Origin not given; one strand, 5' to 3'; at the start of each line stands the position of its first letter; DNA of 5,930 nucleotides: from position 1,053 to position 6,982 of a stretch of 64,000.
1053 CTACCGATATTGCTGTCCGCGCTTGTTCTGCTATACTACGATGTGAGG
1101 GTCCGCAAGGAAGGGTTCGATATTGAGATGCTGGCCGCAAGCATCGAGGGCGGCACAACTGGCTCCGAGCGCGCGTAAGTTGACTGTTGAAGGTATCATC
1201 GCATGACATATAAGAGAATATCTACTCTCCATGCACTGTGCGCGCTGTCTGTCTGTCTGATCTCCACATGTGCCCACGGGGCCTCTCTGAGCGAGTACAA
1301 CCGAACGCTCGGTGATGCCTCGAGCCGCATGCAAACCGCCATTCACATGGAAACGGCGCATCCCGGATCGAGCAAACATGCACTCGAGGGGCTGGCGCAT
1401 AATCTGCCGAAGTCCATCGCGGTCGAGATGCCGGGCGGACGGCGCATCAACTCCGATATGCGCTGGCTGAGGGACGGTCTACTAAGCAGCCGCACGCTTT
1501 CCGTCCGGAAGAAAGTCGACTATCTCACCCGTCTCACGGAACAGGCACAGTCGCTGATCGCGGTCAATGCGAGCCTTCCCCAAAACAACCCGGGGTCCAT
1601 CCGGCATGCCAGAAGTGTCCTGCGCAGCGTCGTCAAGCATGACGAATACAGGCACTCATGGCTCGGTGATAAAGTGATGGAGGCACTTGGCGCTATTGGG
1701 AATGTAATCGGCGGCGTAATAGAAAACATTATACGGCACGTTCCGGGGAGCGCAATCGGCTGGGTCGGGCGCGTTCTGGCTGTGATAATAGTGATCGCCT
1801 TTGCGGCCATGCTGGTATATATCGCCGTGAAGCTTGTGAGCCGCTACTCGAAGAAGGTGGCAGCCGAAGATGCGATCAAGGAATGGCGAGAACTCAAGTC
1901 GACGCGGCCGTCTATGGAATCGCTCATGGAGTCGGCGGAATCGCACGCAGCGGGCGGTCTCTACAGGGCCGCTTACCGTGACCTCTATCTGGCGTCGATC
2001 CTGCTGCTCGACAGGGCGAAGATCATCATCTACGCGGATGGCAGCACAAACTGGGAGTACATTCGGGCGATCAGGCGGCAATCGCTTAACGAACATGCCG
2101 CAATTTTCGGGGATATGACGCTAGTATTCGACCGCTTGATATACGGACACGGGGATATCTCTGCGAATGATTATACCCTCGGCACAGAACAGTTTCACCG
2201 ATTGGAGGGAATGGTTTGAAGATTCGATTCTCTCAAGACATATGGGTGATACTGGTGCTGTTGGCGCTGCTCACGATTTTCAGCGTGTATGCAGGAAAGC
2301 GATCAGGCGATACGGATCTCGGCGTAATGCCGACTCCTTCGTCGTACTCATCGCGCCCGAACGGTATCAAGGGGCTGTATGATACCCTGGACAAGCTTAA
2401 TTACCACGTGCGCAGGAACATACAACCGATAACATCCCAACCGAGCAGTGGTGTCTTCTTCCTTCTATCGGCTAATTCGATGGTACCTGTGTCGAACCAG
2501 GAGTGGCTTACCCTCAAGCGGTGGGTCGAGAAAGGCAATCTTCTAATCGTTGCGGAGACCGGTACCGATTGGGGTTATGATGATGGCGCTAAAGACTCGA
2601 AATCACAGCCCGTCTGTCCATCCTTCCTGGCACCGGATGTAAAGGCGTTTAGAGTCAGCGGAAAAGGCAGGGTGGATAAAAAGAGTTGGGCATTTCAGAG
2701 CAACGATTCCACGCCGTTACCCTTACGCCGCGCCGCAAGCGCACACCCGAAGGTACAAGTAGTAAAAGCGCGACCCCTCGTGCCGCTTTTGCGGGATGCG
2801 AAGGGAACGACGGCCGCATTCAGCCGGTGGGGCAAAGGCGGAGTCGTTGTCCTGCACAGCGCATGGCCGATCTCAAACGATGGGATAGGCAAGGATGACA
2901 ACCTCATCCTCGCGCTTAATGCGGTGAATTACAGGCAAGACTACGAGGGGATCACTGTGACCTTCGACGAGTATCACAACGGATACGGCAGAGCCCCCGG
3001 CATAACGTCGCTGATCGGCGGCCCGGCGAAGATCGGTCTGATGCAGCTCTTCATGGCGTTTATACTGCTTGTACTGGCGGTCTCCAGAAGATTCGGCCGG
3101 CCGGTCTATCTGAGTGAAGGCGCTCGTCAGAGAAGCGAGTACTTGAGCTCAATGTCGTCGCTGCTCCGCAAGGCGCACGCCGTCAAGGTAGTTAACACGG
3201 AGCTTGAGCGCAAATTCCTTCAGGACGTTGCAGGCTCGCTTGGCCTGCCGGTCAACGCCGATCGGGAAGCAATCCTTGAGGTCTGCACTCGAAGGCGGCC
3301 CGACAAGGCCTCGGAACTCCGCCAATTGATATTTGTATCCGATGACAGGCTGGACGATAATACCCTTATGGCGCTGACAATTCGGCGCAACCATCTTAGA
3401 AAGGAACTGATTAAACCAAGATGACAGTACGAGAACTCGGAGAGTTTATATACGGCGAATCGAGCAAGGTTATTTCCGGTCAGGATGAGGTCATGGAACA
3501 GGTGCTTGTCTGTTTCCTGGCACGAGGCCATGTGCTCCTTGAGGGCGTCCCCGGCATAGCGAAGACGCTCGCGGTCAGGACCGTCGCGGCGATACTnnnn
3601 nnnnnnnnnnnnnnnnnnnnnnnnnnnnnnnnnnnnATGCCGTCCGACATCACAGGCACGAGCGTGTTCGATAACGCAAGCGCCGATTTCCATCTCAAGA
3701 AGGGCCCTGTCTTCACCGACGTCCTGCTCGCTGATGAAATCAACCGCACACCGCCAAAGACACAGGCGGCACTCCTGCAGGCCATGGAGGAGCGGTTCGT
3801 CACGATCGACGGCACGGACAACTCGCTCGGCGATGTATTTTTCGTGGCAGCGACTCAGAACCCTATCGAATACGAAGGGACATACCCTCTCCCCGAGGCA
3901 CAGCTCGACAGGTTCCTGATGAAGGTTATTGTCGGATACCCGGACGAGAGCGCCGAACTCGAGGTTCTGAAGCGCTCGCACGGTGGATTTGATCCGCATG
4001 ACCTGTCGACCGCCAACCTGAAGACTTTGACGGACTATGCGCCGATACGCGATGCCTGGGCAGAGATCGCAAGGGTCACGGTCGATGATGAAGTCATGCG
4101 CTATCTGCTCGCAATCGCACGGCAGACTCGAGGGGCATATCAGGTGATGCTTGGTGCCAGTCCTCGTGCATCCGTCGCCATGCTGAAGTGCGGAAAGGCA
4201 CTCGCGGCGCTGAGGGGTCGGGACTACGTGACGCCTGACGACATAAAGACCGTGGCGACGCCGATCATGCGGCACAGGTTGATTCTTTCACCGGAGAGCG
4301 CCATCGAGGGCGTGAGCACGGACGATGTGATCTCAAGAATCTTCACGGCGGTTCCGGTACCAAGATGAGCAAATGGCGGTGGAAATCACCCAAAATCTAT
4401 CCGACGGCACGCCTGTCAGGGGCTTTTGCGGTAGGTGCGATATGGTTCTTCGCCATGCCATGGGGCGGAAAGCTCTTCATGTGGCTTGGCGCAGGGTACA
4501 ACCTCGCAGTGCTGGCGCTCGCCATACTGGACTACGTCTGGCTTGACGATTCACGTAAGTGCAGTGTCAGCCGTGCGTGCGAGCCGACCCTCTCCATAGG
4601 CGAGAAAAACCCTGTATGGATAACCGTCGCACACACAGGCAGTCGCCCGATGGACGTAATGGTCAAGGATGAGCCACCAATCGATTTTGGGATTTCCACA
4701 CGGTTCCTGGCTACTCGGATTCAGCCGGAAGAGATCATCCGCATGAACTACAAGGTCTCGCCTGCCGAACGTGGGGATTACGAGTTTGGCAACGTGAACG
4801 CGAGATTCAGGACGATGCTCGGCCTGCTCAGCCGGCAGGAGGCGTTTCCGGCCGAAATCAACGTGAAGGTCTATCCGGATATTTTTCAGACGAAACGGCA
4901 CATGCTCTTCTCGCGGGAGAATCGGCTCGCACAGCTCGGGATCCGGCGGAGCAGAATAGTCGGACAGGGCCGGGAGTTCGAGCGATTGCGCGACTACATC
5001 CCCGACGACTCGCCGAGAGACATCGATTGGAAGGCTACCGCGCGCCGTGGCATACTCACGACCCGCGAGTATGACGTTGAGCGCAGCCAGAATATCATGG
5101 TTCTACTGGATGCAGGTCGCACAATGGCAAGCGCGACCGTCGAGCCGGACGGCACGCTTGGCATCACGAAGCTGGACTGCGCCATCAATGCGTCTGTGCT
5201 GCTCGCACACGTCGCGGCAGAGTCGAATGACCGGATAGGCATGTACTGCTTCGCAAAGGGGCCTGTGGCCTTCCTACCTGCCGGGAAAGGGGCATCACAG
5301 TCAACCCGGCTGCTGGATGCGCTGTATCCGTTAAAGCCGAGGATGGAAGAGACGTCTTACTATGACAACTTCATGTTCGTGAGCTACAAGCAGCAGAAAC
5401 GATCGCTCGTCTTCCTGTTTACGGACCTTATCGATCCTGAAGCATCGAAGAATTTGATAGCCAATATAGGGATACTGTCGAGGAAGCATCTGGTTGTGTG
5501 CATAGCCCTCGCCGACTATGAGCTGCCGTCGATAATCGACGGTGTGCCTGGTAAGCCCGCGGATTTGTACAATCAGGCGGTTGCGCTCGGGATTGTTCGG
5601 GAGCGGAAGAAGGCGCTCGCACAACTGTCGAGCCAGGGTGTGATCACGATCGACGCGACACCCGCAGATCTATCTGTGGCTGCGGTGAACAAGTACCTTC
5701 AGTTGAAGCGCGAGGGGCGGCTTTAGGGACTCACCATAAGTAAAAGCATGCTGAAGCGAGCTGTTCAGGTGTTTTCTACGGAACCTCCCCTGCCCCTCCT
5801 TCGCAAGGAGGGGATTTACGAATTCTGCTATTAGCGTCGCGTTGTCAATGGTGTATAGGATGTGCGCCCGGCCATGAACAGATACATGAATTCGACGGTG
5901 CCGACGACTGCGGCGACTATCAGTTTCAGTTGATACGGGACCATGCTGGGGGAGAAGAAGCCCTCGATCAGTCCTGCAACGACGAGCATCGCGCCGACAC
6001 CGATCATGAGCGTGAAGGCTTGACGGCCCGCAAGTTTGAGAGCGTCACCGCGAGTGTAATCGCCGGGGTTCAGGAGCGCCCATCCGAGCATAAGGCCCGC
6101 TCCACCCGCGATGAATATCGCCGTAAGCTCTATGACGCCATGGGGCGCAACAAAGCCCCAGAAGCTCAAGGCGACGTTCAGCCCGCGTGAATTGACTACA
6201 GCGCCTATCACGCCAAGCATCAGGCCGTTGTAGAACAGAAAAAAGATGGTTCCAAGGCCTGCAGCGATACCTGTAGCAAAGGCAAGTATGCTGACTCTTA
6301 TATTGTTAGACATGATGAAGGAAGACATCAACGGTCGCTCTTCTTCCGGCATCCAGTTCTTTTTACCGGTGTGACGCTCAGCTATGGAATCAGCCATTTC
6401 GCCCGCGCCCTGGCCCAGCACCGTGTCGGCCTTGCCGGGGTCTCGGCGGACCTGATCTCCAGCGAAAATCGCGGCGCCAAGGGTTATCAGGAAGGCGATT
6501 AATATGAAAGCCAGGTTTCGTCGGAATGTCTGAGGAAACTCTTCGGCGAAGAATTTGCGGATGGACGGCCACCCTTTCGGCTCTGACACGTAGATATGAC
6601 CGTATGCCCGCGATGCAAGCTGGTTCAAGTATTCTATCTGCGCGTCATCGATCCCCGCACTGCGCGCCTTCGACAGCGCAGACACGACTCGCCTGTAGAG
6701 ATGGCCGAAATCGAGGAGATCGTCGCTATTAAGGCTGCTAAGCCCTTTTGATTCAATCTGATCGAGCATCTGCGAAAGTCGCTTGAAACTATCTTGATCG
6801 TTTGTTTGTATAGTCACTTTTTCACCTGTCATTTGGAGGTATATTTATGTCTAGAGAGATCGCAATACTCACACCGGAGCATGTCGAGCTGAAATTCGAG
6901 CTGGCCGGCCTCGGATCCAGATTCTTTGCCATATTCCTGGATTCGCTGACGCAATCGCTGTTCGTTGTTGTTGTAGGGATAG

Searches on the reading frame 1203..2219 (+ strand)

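Call 70: search_protein_families(library=pfam, proteins=[window:1203-2219:+], max_evalue=0.0001)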
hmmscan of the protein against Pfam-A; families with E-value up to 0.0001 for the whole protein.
window:1203-2219:+ (338 aa): 1 family
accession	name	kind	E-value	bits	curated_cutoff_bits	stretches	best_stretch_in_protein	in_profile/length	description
PF13559.11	DUF4129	-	1e-06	29.1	24.8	1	261-324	1-61/69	Domain of unknown function (DUF4129)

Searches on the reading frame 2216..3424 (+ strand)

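Call 70: search_protein_families(library=pfam, proteins=[window:2216-3424:+], max_evalue=0.0001)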
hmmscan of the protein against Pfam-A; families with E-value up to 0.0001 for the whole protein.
window:2216-3424:+ (402 aa): 1 family
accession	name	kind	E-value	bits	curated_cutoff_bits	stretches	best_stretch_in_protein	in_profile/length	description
PF14258.12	DUF4350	-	3e-15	57.4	30.4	1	43-235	1-179/181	Domain of unknown function (DUF4350)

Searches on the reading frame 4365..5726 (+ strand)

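Call 70: search_protein_families(library=pfam, proteins=[window:4365-5726:+], max_evalue=0.0001)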
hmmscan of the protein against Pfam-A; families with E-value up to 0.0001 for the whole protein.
window:4365-5726:+ (453 aa): 1 family
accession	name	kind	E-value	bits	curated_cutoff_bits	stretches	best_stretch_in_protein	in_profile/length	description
PF01882.25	DUF58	-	3e-27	95.7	23.4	1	208-384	2-170/216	Protein of unknown function DUF58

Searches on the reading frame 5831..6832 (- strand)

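Call 70: search_protein_families(library=pfam, proteins=[window:5831-6832:-], max_evalue=0.0001)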
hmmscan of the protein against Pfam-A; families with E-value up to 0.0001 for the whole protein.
window:5831-6832:- (333 aa): 1 family
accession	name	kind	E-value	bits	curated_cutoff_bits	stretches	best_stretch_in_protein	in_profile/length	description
PF01944.22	SpoIIM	-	3.6e-42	144.5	26.9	1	109-295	2-163/163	Stage II sporulation protein M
